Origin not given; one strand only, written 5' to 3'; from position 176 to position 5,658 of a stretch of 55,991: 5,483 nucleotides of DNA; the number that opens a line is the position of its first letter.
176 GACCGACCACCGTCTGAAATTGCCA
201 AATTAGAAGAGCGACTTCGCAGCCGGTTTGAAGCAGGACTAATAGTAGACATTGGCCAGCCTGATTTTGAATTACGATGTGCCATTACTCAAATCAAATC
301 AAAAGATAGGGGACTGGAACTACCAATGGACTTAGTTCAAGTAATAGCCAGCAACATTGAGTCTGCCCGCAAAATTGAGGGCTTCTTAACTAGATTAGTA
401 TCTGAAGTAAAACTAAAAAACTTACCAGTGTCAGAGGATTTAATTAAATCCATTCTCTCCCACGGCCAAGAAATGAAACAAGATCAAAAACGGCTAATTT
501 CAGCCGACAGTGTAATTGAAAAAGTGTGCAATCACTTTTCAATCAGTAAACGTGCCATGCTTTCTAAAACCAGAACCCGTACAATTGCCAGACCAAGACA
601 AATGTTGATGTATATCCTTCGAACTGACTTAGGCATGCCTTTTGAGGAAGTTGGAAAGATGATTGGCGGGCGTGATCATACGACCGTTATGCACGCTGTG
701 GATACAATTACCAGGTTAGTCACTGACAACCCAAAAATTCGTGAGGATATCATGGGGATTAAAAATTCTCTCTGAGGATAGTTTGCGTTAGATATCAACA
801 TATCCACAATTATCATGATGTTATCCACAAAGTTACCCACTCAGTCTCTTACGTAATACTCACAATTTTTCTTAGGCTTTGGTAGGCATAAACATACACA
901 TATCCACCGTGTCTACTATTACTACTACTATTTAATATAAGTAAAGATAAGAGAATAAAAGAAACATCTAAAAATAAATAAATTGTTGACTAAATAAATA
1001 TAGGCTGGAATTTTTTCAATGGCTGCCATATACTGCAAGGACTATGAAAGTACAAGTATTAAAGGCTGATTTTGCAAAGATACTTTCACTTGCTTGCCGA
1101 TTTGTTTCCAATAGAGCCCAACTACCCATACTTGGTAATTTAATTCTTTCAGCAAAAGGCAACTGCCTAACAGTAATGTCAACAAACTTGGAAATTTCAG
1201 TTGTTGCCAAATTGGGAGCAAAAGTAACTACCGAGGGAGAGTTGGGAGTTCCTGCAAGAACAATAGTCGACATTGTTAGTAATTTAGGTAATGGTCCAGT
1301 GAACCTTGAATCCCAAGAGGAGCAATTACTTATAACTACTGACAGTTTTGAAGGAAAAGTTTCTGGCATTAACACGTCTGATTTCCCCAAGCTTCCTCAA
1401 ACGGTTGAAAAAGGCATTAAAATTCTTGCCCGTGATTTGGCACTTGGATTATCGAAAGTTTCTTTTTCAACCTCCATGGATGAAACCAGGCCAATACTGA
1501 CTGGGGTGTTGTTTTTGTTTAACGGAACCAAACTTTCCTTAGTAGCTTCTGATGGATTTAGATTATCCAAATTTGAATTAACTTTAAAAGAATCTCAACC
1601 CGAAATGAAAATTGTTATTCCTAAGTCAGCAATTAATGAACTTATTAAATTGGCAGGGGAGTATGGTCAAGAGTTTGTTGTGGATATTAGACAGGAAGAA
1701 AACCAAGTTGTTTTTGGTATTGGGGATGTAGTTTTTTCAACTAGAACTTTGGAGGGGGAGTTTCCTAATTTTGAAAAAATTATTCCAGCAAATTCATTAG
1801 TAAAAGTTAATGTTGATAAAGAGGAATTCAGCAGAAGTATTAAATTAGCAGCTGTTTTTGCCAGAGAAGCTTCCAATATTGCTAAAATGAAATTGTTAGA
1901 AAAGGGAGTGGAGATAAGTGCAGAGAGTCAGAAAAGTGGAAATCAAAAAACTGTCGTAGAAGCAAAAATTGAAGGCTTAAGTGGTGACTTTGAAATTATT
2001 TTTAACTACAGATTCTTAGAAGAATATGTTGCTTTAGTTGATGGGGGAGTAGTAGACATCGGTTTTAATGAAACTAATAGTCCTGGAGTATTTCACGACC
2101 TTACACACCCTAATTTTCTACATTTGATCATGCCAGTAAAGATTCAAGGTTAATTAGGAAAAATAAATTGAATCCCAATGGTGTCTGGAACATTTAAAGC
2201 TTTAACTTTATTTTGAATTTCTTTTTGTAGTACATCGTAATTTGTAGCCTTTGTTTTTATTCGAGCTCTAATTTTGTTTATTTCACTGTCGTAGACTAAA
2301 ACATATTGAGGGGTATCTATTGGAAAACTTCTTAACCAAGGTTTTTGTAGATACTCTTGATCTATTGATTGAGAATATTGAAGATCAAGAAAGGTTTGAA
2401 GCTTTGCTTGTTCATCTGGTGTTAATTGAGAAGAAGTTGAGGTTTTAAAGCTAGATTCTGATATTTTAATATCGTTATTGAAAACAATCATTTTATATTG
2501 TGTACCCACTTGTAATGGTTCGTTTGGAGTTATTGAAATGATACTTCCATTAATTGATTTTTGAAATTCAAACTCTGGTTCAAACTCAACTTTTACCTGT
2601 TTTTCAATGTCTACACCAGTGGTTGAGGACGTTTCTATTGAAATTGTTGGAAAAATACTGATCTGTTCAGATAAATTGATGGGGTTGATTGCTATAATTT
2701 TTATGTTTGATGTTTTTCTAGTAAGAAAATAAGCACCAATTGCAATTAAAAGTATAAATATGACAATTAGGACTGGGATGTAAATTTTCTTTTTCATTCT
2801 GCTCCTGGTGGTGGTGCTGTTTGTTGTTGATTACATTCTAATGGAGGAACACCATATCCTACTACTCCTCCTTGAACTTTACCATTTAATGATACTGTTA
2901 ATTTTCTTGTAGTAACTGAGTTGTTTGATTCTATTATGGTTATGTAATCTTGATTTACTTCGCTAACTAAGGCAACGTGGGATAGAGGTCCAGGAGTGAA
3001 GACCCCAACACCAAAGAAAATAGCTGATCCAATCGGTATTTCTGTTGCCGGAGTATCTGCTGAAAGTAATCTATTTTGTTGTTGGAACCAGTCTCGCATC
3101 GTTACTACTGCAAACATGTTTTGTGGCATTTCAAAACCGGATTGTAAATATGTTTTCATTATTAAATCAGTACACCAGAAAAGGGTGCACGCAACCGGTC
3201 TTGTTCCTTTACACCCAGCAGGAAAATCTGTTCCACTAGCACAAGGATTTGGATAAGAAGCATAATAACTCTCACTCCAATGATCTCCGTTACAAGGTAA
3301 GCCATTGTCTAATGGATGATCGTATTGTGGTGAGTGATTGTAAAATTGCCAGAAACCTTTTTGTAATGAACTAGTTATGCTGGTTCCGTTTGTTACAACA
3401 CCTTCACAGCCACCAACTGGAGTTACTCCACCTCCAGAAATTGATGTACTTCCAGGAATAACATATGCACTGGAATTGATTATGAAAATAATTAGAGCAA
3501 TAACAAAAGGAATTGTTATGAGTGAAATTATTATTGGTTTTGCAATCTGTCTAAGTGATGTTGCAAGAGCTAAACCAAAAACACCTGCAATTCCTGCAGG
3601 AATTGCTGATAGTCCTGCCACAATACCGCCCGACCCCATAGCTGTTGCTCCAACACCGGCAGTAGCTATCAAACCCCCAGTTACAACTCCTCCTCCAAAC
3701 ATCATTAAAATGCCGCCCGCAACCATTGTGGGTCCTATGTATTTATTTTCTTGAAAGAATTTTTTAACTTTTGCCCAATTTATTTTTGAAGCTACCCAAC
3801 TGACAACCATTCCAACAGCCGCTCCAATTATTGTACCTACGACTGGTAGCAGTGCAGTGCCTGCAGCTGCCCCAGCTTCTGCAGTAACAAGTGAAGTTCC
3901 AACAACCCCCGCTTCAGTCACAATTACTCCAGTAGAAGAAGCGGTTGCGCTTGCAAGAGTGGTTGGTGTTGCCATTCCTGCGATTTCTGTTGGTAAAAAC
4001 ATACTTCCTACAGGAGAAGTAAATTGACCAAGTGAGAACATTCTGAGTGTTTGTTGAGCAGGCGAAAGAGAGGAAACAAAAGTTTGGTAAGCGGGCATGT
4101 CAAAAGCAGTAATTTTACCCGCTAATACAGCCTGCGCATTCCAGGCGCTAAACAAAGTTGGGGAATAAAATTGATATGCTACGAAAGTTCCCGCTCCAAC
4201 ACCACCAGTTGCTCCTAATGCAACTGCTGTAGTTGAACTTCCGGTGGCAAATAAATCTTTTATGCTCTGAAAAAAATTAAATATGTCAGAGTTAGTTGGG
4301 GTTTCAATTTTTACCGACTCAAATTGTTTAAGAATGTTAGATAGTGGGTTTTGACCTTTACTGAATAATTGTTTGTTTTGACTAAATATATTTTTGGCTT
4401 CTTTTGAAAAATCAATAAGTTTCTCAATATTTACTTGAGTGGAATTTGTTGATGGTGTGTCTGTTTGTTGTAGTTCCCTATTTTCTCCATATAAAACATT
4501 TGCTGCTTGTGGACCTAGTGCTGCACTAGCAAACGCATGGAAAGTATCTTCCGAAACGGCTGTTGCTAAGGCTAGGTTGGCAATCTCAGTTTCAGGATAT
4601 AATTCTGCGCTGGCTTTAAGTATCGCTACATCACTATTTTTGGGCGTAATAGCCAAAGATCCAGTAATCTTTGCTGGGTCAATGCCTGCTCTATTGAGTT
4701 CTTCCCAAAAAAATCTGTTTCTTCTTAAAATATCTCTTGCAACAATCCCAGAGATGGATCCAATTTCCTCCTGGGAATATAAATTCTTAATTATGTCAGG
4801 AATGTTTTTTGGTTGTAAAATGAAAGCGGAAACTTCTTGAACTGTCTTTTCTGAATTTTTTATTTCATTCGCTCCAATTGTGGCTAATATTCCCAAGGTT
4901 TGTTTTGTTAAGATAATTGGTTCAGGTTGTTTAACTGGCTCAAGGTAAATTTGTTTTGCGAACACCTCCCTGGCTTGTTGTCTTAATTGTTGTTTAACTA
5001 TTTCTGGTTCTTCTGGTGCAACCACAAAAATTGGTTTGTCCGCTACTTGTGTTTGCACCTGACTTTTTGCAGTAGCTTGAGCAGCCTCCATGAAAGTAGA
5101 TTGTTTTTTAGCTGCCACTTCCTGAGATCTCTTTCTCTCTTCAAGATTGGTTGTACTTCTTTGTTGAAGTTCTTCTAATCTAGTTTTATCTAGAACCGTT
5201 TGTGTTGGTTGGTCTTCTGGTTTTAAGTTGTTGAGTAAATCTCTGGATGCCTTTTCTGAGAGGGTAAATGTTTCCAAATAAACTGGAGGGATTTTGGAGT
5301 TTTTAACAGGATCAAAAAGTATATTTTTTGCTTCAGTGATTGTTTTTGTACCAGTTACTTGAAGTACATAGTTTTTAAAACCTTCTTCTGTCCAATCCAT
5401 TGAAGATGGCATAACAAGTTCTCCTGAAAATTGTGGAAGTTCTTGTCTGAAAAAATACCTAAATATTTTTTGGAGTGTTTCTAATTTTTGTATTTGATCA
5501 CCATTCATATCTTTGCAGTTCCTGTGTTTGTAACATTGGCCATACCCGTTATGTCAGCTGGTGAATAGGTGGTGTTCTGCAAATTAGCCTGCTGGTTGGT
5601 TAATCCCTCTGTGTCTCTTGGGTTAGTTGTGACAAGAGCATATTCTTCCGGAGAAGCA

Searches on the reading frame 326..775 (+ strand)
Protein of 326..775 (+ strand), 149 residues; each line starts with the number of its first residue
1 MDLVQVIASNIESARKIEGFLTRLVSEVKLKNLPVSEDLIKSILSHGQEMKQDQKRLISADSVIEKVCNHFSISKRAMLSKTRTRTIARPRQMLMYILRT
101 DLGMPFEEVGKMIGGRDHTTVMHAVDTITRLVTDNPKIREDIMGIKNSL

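Call 19: search_protein_families(library=pfam, max_evalue=0.001, proteins=[window:326-775:+])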
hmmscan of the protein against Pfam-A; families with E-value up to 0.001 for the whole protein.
window:326-775:+ (149 aa): 1 family
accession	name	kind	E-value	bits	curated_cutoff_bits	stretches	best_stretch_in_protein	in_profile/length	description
PF08299.17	Bac_DnaA_C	-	8.1e-26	90.3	31.5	1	61-128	2-69/69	Bacterial dnaA protein helix-turn-helix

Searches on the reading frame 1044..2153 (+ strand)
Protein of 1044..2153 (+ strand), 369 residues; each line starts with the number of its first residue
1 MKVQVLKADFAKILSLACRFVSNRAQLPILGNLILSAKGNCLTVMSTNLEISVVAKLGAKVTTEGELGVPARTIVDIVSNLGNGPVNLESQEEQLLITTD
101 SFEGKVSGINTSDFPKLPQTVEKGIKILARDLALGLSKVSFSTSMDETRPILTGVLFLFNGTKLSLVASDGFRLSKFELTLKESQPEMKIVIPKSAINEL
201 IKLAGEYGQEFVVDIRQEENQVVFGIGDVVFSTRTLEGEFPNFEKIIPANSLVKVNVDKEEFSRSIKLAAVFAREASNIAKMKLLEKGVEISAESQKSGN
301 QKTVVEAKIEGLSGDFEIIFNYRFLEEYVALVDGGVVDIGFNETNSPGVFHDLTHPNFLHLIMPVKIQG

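Call 19: search_protein_families(library=pfam, max_evalue=0.001, proteins=[window:1044-2153:+])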
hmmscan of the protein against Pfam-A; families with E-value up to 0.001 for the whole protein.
window:1044-2153:+ (369 aa): 3 families
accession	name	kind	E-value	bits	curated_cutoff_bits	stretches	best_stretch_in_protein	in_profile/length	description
PF00712.24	DNA_pol3_beta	-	1.4e-25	90.2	24.4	1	1-118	1-120/120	DNA polymerase III beta subunit, N-terminal domain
PF02767.21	DNA_pol3_beta_2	-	1.9e-23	83.4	27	1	136-242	11-116/116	DNA polymerase III beta subunit, central domain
PF02768.20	DNA_pol3_beta_3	-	6.1e-17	62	27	1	245-365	2-120/121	DNA polymerase III beta subunit, C-terminal domain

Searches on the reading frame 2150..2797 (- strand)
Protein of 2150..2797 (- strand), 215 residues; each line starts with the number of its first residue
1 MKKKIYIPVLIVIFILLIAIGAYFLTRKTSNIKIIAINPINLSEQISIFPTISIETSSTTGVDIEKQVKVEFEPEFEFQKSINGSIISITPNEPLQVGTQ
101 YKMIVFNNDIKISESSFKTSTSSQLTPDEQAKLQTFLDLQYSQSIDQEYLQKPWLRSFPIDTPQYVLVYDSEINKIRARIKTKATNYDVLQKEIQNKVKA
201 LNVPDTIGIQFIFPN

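Call 6: search_protein_families(library=pfam, max_evalue=0.01, proteins=[window:2150-2797:-])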
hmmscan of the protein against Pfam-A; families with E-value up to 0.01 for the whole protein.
window:2150-2797:- (215 aa): 1 family
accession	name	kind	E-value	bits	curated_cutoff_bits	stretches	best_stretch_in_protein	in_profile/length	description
PF13205.12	Big_5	-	0.0063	17.7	23.6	0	31-111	4-88/105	Bacterial Ig-like domain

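Call 61: search_protein_families(library=ncbifam, max_evalue=0.01, proteins=[window:2150-2797:-])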
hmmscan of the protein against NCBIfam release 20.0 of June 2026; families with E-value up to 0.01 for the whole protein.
window:2150-2797:- (215 aa): 0 families

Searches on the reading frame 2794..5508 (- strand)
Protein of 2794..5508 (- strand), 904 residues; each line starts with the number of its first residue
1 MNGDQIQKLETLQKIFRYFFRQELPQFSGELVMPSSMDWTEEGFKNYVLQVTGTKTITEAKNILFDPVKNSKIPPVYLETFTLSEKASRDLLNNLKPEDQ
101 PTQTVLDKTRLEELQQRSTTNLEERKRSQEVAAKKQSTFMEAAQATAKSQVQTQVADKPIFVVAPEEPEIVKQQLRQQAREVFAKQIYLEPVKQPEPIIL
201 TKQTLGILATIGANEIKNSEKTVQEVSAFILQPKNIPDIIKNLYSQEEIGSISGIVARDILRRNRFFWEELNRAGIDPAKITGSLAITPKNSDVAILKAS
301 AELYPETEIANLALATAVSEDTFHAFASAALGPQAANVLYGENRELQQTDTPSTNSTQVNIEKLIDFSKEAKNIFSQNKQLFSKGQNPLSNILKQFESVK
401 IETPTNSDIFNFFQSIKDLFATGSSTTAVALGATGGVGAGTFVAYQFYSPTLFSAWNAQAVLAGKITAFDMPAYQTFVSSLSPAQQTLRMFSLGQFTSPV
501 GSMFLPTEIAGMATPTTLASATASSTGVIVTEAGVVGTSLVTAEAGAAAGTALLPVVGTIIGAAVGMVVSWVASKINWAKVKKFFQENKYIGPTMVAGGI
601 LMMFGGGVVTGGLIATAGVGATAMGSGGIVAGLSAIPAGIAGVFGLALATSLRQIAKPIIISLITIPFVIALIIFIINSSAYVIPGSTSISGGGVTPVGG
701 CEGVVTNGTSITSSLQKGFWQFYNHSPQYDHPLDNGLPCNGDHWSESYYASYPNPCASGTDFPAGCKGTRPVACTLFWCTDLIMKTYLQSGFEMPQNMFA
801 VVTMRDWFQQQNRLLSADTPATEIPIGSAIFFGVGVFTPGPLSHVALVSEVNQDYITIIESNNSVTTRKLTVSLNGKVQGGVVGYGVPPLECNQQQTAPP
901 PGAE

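Call 6: search_protein_families(library=pfam, max_evalue=0.01, proteins=[window:2794-5508:-])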
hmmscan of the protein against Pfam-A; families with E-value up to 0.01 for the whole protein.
window:2794-5508:- (904 aa): 1 family
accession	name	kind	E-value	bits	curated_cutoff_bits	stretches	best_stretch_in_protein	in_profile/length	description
PF05257.22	CHAP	-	8.9e-06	26.6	26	1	778-862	8-81/81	CHAP domain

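Call 61: search_protein_families(library=ncbifam, max_evalue=0.01, proteins=[window:2794-5508:-])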
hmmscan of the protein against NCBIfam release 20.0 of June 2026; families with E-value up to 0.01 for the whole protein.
window:2794-5508:- (904 aa): 0 families
